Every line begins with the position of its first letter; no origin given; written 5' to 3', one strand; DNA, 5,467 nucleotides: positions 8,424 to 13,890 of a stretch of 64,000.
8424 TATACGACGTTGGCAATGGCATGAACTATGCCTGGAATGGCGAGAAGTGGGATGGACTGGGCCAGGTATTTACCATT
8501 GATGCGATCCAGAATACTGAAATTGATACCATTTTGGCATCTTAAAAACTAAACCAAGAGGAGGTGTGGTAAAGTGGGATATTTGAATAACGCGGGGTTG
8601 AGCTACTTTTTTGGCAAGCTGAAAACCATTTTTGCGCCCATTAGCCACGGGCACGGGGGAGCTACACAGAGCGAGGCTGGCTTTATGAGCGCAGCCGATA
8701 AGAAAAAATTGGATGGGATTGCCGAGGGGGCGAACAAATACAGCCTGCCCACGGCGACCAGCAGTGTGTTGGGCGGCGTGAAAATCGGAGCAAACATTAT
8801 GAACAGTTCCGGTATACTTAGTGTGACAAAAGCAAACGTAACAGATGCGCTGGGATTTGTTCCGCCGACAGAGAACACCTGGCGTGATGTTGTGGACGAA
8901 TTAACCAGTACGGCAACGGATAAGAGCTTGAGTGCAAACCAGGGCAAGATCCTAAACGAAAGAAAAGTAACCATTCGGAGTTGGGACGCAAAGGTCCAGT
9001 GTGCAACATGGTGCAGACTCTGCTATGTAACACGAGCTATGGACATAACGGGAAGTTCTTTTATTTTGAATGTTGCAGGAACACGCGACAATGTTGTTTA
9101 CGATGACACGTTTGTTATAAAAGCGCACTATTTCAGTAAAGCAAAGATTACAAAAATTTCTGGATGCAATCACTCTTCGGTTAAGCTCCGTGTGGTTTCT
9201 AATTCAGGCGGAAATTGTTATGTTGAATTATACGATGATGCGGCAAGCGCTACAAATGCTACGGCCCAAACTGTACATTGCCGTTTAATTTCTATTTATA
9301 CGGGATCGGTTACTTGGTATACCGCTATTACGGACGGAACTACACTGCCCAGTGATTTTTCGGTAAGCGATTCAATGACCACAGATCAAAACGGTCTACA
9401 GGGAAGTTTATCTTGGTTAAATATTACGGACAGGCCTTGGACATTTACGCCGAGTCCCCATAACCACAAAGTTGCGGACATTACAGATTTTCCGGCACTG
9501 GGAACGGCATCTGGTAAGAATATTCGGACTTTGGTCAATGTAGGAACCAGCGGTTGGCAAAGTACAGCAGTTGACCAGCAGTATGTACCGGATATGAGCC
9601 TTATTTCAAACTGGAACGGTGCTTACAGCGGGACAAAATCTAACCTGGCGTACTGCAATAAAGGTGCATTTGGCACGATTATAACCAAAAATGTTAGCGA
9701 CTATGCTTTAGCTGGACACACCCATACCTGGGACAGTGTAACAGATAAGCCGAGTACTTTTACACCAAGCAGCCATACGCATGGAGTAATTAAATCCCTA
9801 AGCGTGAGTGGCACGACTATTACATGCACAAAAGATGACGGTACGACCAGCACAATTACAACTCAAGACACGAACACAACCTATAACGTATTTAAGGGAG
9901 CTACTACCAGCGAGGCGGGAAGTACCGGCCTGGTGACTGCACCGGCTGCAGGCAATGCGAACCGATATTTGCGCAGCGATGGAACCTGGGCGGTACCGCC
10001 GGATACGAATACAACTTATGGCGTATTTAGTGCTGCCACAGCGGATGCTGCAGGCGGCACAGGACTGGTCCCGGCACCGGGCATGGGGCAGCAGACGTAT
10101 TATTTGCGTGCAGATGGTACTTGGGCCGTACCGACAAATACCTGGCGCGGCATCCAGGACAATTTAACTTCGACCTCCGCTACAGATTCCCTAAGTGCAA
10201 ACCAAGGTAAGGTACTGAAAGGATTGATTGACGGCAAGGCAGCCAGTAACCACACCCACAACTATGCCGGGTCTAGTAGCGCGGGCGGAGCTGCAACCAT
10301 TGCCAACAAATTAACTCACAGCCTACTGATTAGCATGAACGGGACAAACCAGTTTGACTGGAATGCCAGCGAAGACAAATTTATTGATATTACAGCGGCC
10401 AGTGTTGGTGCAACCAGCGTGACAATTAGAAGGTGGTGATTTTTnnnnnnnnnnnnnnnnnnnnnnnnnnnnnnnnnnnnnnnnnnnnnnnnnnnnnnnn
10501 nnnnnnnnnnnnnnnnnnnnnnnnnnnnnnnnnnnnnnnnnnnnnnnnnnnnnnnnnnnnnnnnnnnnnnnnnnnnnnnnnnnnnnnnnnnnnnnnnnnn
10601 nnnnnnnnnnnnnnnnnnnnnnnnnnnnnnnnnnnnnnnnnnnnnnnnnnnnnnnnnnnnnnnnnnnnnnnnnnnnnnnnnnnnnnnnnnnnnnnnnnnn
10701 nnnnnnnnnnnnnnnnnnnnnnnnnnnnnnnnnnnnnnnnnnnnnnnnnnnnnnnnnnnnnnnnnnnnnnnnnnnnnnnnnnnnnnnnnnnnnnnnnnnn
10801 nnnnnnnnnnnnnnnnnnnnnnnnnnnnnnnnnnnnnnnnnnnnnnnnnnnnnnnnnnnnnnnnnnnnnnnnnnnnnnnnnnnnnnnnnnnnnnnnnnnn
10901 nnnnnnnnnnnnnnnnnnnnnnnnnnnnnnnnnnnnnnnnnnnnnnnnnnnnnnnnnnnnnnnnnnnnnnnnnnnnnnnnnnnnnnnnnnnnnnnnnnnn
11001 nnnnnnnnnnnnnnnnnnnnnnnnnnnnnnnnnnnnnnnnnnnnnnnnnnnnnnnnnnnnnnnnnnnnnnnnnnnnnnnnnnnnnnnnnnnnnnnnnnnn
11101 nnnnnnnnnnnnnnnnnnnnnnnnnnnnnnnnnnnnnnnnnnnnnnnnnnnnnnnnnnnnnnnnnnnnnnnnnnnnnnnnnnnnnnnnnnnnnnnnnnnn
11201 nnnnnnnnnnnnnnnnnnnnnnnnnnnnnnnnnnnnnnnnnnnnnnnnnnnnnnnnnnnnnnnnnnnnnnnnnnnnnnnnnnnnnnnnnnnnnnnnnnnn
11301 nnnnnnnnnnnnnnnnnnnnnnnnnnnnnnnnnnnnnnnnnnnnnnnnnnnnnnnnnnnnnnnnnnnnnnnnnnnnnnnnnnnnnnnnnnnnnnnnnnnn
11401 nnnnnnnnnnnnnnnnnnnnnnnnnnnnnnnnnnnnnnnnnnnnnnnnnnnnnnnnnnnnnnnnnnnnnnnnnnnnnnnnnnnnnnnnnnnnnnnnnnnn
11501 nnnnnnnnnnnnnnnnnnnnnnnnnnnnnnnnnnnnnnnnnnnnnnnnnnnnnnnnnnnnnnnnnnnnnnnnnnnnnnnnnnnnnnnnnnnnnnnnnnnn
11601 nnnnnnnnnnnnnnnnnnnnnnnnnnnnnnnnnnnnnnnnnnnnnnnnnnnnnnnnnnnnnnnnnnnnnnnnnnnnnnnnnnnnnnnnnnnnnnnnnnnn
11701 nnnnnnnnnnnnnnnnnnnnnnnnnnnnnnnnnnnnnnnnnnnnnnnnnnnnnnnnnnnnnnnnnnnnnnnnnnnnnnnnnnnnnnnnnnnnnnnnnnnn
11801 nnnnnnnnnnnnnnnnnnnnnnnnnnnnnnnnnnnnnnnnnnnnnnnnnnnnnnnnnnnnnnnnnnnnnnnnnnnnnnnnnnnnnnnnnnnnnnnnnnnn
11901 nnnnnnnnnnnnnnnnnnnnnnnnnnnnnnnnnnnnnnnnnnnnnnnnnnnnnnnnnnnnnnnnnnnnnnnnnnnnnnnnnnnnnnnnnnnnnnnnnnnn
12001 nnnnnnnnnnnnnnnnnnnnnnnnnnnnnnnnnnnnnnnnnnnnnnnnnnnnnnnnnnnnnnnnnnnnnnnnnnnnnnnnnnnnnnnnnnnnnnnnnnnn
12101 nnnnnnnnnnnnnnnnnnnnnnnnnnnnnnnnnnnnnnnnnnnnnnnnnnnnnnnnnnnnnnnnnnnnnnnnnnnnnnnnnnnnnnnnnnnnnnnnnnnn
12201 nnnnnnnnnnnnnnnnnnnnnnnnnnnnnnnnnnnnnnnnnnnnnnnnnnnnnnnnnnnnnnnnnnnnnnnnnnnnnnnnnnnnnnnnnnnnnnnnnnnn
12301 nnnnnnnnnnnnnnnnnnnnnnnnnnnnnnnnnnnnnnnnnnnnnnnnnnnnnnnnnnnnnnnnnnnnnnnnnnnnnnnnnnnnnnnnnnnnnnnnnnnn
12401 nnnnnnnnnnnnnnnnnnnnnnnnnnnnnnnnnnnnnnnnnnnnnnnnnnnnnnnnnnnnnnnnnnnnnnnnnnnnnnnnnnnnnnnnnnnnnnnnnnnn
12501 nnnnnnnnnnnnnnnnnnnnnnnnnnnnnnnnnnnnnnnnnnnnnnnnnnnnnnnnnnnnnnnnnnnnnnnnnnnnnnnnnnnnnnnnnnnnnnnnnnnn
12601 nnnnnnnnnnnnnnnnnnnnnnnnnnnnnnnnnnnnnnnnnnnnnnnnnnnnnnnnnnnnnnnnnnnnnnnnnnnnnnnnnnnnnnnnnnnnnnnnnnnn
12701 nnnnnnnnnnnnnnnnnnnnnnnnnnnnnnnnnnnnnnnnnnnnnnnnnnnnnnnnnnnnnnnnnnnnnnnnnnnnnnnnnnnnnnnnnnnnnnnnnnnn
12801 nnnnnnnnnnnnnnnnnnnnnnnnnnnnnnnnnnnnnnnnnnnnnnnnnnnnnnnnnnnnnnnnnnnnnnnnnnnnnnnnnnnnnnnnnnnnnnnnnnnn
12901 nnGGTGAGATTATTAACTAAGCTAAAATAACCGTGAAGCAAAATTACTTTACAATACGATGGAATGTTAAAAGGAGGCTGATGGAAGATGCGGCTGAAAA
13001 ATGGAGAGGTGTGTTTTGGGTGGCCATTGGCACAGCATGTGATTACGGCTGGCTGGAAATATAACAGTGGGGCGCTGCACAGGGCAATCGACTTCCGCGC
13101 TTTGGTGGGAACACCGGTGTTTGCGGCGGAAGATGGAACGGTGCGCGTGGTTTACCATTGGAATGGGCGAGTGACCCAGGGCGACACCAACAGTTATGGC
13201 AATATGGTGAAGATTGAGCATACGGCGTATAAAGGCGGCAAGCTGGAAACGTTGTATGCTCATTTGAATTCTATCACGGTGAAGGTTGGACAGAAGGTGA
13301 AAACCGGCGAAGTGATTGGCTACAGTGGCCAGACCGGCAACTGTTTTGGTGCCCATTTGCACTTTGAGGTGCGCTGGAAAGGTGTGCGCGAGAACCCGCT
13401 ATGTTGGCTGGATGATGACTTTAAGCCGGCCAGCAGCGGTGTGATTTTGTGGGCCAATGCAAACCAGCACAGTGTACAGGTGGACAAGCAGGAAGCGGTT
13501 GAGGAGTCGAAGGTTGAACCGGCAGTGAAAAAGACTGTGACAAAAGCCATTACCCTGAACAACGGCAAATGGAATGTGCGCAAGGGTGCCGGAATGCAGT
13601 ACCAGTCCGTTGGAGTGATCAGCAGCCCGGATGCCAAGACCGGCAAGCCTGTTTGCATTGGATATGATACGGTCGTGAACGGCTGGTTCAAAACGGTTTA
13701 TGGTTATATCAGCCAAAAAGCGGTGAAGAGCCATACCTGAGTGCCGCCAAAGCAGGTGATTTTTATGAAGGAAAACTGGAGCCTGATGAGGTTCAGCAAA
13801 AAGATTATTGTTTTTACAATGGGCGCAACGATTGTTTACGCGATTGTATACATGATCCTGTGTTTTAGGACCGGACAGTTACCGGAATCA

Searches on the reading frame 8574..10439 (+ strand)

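Call 12: search_protein_families(library=phrogs, proteins=[window:8574-10439:+], max_evalue=0.001)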
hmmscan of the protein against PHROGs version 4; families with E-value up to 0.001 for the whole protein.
window:8574-10439:+ (621 aa): 10 families
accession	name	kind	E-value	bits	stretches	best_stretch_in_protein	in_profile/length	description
phrog_9574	-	tail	1.6e-10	41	2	372-455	487-574/773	tail protein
phrog_14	-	tail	2e-10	41.4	2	378-407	209-238/366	minor tail protein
phrog_24819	-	unknown function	2.8e-10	39.9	1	526-554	241-269/823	-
phrog_4302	-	unknown function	1.1e-08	35.3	1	437-473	215-251/499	-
phrog_5231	-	unknown function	3e-07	30.2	2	26-310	112-376/618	-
phrog_38707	-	unknown function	1.6e-06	28.1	1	30-60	341-371/675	-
phrog_28169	-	unknown function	6.9e-05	24.1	0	384-408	92-116/160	-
phrog_25379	-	tail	7.5e-05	23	1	527-551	74-98/384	tail protein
phrog_28171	-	unknown function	0.00027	20.7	1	30-80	38-82/476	-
phrog_19961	-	tail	0.00048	20.1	1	345-427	167-247/480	tail fiber protein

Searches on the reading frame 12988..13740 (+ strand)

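Call 12: search_protein_families(library=phrogs, proteins=[window:12988-13740:+], max_evalue=0.001)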
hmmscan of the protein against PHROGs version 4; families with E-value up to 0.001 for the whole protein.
window:12988-13740:+ (250 aa): 26 families (the best 25 are shown)
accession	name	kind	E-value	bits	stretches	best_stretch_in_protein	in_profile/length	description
phrog_10030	-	tail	2e-26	92.7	1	23-132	1906-2009/2105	tail length tape measure protein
phrog_7767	-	other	1.6e-21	77.9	1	28-146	18-124/194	metallo-endopeptidase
phrog_3578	-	lysis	1.8e-21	78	1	10-171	207-379/405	endolysin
phrog_14988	-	other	4.2e-21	76.9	1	25-140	27-138/272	peptidase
phrog_6700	-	lysis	2.2e-20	72.3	1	20-183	2615-2770/2898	endolysin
phrog_880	-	lysis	1.2e-19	72.1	1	14-157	10-149/435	endolysin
phrog_16615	-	other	1.4e-19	71.3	1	24-138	412-514/529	peptidase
phrog_28672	-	other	1e-17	64.9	1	17-131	274-376/397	metallo-endopeptidase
phrog_3084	-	lysis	2.2e-17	64.2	1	12-143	4-136/468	endolysin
phrog_1067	-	head and packaging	1e-16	61.6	1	16-171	743-886/991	minor head protein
phrog_4070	-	tail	2.1e-15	56.9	1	30-155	624-747/989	tail length tape measure protein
phrog_8537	-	unknown function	2.7e-14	54.2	1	20-176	6-154/384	-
phrog_21656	-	other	6.1e-14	52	1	31-228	637-817/1022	peptidase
phrog_28394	-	unknown function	1.1e-12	48.8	1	11-141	185-300/303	-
phrog_37190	-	other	3.4e-12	47.3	1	30-140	140-237/244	peptidase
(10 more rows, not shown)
